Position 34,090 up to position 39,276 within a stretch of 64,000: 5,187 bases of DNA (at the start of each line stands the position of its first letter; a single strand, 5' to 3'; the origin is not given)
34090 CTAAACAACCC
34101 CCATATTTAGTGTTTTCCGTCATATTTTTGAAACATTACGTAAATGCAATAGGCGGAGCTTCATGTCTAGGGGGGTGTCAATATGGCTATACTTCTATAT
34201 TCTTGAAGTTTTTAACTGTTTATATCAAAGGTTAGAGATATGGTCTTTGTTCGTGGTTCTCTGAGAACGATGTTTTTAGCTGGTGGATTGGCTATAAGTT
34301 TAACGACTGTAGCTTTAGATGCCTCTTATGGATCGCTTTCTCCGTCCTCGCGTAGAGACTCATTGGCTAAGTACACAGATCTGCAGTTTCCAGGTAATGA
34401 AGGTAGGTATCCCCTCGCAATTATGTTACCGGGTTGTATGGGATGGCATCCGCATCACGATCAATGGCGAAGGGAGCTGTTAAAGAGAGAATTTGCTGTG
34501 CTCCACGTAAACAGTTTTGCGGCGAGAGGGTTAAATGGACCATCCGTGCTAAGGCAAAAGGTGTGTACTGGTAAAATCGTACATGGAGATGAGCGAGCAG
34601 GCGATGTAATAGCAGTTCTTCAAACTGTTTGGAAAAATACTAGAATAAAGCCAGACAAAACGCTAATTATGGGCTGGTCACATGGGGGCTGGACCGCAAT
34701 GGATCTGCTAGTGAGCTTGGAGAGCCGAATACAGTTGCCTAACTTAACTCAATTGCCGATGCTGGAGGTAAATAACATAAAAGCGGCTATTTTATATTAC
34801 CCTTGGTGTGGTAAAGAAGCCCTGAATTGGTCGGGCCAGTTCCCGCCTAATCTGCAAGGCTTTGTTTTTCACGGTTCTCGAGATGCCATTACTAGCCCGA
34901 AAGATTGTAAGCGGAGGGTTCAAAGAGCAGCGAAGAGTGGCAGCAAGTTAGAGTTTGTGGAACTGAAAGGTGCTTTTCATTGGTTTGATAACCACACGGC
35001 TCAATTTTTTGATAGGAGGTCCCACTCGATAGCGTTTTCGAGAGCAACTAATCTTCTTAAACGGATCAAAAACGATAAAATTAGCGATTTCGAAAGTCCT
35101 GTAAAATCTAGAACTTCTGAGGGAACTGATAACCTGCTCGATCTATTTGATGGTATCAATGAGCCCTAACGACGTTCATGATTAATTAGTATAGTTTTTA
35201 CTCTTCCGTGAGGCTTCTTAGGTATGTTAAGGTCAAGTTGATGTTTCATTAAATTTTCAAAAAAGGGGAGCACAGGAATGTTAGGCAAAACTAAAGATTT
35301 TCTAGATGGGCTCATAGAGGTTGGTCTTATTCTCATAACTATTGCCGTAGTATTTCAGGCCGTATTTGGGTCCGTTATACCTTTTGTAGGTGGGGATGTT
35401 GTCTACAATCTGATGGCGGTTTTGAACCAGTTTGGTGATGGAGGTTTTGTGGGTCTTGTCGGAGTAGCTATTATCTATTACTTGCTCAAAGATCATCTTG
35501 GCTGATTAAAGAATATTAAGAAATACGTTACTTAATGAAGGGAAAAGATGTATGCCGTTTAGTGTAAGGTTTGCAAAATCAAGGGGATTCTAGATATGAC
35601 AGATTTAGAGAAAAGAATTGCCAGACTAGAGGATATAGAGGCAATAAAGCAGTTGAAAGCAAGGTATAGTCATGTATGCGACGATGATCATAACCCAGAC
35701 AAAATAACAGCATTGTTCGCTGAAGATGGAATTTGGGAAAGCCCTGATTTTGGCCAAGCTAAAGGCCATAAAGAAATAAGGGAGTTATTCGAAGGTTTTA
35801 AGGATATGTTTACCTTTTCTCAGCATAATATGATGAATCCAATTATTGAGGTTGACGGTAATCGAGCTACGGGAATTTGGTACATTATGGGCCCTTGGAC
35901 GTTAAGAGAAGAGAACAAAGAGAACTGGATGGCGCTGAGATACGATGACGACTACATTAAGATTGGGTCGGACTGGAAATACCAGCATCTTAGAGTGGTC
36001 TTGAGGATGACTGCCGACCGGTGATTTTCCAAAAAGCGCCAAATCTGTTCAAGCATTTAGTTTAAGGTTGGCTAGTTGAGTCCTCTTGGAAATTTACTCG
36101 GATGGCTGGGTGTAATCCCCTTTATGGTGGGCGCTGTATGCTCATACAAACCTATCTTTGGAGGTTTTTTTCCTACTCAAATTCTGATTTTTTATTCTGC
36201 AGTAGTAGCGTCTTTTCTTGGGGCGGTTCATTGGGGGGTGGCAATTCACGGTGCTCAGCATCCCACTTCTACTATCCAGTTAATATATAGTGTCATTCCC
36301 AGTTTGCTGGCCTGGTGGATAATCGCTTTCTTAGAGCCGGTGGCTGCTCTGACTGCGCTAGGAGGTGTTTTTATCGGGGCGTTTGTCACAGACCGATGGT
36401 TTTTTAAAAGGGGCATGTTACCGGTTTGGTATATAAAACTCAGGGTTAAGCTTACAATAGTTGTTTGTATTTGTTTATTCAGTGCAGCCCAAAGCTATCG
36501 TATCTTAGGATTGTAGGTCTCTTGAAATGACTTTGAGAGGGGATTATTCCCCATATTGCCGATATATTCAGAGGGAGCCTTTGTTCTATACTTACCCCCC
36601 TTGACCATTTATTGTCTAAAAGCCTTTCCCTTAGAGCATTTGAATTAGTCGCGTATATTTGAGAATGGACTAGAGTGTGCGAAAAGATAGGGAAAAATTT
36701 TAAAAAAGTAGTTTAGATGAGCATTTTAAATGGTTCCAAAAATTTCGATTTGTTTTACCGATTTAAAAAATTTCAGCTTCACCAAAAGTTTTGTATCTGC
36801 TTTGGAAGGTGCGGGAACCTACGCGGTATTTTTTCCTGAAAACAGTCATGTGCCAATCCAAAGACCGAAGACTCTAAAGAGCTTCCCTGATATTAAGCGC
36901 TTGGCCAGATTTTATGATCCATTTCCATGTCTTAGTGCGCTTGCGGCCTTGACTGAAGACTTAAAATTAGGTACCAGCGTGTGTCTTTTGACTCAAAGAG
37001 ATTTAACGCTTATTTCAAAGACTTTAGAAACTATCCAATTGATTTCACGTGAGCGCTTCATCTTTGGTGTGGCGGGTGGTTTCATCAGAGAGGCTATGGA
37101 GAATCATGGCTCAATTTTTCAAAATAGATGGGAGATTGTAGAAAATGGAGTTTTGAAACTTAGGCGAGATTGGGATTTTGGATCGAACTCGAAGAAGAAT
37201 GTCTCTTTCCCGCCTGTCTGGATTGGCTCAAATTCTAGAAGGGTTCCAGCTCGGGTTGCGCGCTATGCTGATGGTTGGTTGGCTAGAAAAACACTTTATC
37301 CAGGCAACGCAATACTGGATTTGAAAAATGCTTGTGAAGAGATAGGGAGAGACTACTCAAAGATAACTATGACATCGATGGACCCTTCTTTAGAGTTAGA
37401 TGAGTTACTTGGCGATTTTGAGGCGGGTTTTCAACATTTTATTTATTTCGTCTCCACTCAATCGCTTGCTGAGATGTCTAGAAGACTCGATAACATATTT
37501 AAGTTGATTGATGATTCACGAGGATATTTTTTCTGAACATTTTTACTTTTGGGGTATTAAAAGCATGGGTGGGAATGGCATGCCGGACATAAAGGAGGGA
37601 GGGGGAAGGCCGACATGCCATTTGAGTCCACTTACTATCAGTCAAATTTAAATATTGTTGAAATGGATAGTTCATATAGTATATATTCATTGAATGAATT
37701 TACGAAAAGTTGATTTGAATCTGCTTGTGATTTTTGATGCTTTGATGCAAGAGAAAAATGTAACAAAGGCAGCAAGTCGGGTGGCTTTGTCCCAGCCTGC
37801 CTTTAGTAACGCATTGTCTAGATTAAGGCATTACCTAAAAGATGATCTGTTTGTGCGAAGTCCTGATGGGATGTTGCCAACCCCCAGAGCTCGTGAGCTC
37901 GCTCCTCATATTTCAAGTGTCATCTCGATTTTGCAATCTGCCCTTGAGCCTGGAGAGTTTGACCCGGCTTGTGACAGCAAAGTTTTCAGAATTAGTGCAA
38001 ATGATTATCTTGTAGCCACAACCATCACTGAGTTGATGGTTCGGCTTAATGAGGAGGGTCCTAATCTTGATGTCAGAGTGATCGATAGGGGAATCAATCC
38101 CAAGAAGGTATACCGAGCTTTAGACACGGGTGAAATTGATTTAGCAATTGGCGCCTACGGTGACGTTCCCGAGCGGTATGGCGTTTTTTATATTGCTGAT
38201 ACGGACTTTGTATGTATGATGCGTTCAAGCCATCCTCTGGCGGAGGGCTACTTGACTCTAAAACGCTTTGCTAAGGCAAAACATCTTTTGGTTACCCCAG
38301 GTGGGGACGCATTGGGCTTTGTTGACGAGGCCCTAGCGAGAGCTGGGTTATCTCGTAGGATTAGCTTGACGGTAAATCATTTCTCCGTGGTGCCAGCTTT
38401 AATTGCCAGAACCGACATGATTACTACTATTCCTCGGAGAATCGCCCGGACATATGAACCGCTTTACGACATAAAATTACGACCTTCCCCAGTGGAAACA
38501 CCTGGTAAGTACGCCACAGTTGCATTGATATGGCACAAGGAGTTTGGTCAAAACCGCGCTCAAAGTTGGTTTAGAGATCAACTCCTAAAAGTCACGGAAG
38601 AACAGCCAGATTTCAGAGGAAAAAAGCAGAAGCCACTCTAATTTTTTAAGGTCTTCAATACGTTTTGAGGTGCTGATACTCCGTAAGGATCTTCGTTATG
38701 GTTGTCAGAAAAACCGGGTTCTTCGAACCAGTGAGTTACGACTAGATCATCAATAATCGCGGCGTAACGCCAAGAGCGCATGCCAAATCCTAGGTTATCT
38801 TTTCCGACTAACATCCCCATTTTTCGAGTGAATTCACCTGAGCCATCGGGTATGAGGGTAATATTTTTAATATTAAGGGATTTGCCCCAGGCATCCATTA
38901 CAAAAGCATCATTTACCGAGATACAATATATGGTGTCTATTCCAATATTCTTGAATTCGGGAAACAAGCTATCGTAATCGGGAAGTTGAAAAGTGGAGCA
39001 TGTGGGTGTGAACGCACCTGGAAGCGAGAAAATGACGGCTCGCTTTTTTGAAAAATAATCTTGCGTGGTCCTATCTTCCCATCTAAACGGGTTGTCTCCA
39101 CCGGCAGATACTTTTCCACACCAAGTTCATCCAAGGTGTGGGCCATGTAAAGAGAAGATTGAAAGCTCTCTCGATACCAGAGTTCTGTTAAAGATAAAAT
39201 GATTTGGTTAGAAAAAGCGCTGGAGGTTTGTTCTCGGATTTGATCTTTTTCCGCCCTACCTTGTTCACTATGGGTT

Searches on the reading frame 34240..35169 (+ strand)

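Call 72: search_protein_families(library=pfam, proteins=[window:34240-35169:+], max_evalue=0.00001)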
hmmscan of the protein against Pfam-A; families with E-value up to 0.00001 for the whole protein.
window:34240-35169:+ (309 aa): 1 family
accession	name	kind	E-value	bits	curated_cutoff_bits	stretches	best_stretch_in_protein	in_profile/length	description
PF00326.27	Peptidase_S9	-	1.4e-07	31.6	22.6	0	115-155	40-80/213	Prolyl oligopeptidase family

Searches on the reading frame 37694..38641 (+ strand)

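Call 54: search_protein_families(library=pfam, proteins=[window:37694-38641:+], max_evalue=0.001)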
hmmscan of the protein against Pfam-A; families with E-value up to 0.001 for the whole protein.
window:37694-38641:+ (315 aa): 2 families
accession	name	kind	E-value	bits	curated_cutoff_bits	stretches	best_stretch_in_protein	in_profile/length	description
PF03466.25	LysR_substrate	-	1.2e-26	93.8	28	1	96-300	6-207/209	LysR substrate binding domain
PF00126.33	HTH_1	-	1.6e-15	57.2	26.6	1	8-67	1-60/60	Bacterial regulatory helix-turn-helix protein, lysR family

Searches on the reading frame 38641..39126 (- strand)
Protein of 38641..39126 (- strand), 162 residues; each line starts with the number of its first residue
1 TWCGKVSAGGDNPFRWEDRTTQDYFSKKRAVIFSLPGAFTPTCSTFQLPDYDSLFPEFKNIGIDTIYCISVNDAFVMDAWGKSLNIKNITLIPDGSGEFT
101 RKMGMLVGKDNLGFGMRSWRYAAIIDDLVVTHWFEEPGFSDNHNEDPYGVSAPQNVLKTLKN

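Call 54: search_protein_families(library=pfam, proteins=[window:38641-39126:-], max_evalue=0.001)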
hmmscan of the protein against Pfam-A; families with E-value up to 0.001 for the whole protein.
window:38641-39126:- (162 aa): 2 families
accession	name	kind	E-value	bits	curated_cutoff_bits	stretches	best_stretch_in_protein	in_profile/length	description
PF08534.16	Redoxin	-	3e-24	86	26.6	1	20-137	22-135/148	Redoxin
PF00578.27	AhpC-TSA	-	5.7e-11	42.9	26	1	18-127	17-117/124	AhpC/TSA family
